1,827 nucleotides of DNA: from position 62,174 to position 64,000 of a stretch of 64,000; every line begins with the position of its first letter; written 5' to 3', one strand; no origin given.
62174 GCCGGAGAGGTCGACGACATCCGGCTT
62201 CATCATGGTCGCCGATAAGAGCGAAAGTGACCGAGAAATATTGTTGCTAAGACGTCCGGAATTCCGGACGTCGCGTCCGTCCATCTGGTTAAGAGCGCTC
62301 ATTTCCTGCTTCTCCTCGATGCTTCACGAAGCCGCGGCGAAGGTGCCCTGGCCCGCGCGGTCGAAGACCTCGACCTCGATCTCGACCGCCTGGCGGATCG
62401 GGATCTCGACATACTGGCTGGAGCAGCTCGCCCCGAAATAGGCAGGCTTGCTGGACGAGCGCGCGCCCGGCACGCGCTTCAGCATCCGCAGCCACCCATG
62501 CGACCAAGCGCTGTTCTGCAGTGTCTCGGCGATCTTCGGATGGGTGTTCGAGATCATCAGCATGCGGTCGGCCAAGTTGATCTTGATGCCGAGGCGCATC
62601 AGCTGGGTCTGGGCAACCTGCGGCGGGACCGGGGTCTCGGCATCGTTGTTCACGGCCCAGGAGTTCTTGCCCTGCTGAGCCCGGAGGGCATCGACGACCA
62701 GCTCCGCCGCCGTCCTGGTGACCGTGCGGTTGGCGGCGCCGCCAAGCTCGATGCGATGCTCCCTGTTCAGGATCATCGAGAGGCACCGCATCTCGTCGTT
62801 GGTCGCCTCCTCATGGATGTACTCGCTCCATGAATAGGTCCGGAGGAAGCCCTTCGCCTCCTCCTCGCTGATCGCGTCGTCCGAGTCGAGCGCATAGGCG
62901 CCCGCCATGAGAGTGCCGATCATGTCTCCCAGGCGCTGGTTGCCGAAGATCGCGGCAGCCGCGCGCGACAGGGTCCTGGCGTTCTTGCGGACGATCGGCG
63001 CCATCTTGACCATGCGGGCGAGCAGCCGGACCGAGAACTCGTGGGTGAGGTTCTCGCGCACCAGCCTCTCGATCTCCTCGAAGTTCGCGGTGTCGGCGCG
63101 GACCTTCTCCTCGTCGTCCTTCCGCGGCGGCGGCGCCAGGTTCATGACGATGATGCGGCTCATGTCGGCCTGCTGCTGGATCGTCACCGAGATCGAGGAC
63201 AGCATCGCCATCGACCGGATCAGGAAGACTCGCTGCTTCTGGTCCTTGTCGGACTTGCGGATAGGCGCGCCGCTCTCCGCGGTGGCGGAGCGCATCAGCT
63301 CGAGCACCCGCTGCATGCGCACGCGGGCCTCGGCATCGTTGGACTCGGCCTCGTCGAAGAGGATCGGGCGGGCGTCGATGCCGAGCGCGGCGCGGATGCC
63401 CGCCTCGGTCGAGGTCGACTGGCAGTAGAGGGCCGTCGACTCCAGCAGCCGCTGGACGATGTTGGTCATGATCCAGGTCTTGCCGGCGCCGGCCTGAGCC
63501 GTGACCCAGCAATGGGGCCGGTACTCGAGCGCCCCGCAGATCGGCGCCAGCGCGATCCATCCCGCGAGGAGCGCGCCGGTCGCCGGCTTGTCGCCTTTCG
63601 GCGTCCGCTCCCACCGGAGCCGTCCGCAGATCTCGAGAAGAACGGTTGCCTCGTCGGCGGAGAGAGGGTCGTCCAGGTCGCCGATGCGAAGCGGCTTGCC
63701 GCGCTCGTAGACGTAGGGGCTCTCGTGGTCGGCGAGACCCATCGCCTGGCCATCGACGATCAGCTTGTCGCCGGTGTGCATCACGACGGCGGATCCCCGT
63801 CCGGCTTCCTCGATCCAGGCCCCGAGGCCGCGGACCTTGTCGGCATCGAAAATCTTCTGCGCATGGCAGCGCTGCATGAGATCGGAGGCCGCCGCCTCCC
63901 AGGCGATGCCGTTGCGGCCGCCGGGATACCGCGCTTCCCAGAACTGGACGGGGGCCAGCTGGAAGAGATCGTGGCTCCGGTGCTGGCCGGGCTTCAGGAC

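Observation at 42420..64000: Type IVB (I-type, Dot/Icm- or IncI Tra-like) secretion/conjugation cluster with interspersed unknown genes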

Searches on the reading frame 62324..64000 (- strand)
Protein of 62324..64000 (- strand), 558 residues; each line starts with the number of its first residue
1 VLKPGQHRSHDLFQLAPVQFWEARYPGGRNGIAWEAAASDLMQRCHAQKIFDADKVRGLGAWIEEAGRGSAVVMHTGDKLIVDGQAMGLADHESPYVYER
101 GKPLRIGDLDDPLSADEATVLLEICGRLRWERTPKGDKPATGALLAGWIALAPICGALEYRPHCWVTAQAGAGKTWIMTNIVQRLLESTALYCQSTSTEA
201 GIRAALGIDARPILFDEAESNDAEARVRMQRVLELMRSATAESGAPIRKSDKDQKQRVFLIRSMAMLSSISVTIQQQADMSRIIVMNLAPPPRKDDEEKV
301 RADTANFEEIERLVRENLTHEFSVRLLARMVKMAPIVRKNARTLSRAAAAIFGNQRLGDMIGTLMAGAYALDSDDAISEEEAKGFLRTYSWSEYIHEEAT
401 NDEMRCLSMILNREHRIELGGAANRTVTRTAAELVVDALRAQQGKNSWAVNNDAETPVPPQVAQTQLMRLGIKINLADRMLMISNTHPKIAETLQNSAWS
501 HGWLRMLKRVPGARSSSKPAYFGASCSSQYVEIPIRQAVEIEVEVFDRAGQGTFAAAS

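Call 4: search_protein_families(library=pfam, max_evalue=0.1, proteins=[window:62324-64000:-])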
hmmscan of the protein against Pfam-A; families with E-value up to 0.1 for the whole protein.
window:62324-64000:- (558 aa): 4 families
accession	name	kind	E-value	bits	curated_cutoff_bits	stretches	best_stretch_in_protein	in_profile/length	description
PF24883.2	NPHP3_N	-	0.019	15.6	24.8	1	163-190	24-51/164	Nephrocystin 3, N-terminal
PF00580.27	UvrD-helicase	-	0.041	14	23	1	161-189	13-41/271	UvrD/REP helicase N-terminal domain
PF13401.12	AAA_22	-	0.057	14.2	27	0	161-206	5-54/130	AAA domain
PF01935.23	DUF87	-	0.06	13.9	23.2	0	162-187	24-49/220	Helicase HerA, central domain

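Call 10: search_protein_families(library=ncbifam, max_evalue=0.01, proteins=[window:62324-64000:-])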
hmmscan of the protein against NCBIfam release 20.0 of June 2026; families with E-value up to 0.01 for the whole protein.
window:62324-64000:- (558 aa): 0 families

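Call 18: search_protein_families(library=phrogs, max_evalue=0.001, proteins=[window:62324-64000:-])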
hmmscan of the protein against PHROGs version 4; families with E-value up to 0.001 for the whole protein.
window:62324-64000:- (558 aa): 2 families
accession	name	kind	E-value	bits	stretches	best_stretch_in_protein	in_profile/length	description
phrog_35358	-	DNA, RNA and nucleotide metabolism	8e-102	342.8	1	8-537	444-944/968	DNA primase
phrog_21086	-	unknown function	9.8e-42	144.3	1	35-519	127-584/617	-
